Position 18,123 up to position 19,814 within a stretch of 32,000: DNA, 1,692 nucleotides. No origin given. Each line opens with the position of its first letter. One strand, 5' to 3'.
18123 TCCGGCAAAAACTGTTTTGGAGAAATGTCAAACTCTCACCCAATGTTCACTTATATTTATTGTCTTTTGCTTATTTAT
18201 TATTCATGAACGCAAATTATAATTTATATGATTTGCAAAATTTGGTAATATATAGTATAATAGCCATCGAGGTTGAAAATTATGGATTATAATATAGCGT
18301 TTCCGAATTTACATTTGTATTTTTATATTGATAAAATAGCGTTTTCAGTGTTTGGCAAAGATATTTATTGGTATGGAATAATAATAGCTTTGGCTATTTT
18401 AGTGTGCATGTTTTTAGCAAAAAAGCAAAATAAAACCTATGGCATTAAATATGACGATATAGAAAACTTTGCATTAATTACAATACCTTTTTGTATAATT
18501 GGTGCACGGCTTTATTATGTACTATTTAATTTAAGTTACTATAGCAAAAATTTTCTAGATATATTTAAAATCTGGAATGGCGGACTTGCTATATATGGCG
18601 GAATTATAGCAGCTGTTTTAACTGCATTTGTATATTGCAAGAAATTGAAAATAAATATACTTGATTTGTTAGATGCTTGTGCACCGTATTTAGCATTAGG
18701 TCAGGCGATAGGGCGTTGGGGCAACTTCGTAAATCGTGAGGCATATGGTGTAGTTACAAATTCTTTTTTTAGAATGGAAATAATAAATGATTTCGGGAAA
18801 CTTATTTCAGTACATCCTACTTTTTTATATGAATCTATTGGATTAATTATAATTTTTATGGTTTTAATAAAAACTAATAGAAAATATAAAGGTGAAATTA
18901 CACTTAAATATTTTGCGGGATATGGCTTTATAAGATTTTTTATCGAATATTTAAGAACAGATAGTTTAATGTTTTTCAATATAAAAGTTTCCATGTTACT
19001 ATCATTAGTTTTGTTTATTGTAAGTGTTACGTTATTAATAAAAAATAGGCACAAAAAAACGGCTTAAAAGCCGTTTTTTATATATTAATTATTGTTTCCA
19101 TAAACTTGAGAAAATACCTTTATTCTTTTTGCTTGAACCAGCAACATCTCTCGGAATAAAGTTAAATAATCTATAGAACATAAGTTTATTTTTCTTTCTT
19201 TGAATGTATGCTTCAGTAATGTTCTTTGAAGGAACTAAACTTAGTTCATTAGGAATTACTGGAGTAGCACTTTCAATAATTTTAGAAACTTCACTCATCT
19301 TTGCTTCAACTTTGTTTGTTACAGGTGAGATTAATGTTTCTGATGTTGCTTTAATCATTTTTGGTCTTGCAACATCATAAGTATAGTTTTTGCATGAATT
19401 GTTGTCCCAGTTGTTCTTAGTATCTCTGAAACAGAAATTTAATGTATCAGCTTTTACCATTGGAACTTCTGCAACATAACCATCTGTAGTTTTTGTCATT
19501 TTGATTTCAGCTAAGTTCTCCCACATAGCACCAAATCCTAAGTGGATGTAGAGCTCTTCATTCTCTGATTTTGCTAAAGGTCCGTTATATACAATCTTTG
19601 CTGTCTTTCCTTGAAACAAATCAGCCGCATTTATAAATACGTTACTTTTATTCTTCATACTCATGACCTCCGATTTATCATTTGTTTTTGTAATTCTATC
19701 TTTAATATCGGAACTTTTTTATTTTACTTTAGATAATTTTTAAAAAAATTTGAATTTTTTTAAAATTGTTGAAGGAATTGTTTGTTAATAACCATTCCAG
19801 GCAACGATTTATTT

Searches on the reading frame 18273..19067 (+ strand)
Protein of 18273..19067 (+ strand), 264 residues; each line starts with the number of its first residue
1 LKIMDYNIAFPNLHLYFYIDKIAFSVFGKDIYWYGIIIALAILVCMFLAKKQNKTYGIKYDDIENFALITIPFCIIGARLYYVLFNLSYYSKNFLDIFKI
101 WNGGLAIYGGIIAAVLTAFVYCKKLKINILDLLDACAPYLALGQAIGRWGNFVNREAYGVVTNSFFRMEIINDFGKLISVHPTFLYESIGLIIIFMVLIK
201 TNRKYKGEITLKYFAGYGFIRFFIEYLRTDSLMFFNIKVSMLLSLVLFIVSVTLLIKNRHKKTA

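Call 19: search_protein_families(library=pfam, proteins=[window:18273-19067:+], max_evalue=0.001)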
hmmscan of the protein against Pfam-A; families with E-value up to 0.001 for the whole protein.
window:18273-19067:+ (264 aa): 2 families
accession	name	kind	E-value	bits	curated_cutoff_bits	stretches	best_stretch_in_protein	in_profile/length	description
PF01790.23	LGT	-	1e-72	244.8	24.9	1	22-256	2-239/240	Prolipoprotein diacylglyceryl transferase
PF21844.1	DUF6903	-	0.00064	20.2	24.2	0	238-259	3-24/54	Family of unknown function (DUF6903)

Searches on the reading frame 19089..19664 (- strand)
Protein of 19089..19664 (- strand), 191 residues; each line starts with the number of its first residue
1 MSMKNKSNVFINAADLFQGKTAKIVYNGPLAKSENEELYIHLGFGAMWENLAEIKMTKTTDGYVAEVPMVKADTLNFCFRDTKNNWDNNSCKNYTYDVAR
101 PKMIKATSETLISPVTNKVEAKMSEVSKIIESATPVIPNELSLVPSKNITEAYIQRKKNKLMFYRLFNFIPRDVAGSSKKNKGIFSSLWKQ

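Call 19: search_protein_families(library=pfam, proteins=[window:19089-19664:-], max_evalue=0.001)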
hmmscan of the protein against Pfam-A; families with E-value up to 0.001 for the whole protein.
window:19089-19664:- (191 aa): 2 families
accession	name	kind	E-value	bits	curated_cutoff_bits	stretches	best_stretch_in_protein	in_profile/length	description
PF16760.10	CBM53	-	8.2e-09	36.1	27.6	1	23-77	2-57/57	Starch/carbohydrate-binding module (family 53)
PF03423.18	CBM_25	-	2.9e-06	28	27.3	1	38-107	20-92/106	Carbohydrate binding domain (family 25)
